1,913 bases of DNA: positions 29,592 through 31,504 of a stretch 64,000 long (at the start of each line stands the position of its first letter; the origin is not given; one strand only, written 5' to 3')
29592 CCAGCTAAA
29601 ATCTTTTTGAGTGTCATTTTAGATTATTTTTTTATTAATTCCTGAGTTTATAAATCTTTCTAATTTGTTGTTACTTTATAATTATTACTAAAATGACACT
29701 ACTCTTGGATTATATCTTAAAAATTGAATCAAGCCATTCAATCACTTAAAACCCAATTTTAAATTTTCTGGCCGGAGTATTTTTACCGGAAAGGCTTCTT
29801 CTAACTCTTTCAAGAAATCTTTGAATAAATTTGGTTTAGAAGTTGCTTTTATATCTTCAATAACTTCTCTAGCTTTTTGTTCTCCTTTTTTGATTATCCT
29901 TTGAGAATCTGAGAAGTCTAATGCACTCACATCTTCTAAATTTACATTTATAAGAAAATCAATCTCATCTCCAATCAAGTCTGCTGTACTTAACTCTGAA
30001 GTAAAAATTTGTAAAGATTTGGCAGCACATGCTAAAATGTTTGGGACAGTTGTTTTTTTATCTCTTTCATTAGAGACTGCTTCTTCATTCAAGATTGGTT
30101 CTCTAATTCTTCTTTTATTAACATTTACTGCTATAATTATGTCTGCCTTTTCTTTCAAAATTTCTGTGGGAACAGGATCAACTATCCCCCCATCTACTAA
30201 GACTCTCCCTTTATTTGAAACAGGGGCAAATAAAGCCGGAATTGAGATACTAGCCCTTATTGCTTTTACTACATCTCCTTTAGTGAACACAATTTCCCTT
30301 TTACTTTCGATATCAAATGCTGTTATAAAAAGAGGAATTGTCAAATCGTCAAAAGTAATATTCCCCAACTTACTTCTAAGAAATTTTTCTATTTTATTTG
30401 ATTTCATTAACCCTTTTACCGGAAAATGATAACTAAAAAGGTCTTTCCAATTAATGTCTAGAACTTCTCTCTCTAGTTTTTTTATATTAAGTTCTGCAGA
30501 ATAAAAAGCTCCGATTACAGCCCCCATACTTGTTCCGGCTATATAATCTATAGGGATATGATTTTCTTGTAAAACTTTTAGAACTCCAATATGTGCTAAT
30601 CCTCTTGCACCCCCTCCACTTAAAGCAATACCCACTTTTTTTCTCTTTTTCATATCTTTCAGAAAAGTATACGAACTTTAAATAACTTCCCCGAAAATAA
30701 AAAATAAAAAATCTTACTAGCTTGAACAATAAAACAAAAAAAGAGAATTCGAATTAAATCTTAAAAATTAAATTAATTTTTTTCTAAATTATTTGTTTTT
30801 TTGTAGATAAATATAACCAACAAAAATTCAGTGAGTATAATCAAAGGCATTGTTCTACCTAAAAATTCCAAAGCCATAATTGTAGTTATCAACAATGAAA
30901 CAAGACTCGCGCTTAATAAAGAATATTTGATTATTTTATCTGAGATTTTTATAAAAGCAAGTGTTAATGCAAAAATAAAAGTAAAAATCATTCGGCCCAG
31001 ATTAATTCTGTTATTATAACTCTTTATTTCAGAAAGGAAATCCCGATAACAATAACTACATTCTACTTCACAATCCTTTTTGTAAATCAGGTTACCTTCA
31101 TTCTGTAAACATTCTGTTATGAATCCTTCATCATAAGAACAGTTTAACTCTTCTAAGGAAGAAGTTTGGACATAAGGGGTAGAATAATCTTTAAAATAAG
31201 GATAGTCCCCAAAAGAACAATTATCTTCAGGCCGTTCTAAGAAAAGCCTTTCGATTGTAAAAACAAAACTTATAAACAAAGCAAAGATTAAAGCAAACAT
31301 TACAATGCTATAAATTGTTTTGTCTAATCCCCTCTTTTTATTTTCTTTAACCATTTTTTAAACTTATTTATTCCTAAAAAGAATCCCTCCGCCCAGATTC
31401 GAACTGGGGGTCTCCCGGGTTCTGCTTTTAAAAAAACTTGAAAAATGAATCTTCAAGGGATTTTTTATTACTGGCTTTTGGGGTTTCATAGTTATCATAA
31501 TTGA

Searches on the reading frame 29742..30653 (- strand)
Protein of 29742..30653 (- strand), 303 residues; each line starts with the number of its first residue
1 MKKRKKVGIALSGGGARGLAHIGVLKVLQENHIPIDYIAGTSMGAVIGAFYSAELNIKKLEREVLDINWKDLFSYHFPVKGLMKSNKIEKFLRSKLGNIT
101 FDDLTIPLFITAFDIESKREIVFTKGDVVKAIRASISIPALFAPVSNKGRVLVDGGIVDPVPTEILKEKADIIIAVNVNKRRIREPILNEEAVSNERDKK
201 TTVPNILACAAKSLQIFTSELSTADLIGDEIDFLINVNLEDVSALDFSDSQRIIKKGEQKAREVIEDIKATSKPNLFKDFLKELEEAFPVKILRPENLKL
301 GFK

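Call 68: search_protein_families(library=pfam, proteins=[window:29742-30653:-], max_evalue=0.05)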
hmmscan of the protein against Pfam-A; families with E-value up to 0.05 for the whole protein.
window:29742-30653:- (303 aa): 1 family
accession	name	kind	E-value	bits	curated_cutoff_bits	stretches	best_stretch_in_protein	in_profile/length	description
PF01734.28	Patatin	-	6.3e-36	124.8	27.7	1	9-166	1-190/191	Patatin-like phospholipase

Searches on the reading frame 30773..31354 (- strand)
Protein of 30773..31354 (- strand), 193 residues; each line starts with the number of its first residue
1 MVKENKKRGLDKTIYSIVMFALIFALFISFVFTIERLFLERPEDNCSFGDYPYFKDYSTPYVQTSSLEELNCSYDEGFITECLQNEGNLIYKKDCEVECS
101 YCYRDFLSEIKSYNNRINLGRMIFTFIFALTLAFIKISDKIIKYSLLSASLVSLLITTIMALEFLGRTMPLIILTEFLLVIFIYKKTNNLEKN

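Call 68: search_protein_families(library=pfam, proteins=[window:30773-31354:-], max_evalue=0.05)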
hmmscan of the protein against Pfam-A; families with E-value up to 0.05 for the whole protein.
window:30773-31354:- (193 aa): 1 family
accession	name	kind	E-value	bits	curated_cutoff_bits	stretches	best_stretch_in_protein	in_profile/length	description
PF13314.11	DUF4083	-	0.0032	17.8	25.4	1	12-38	4-30/57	Domain of unknown function (DUF4083)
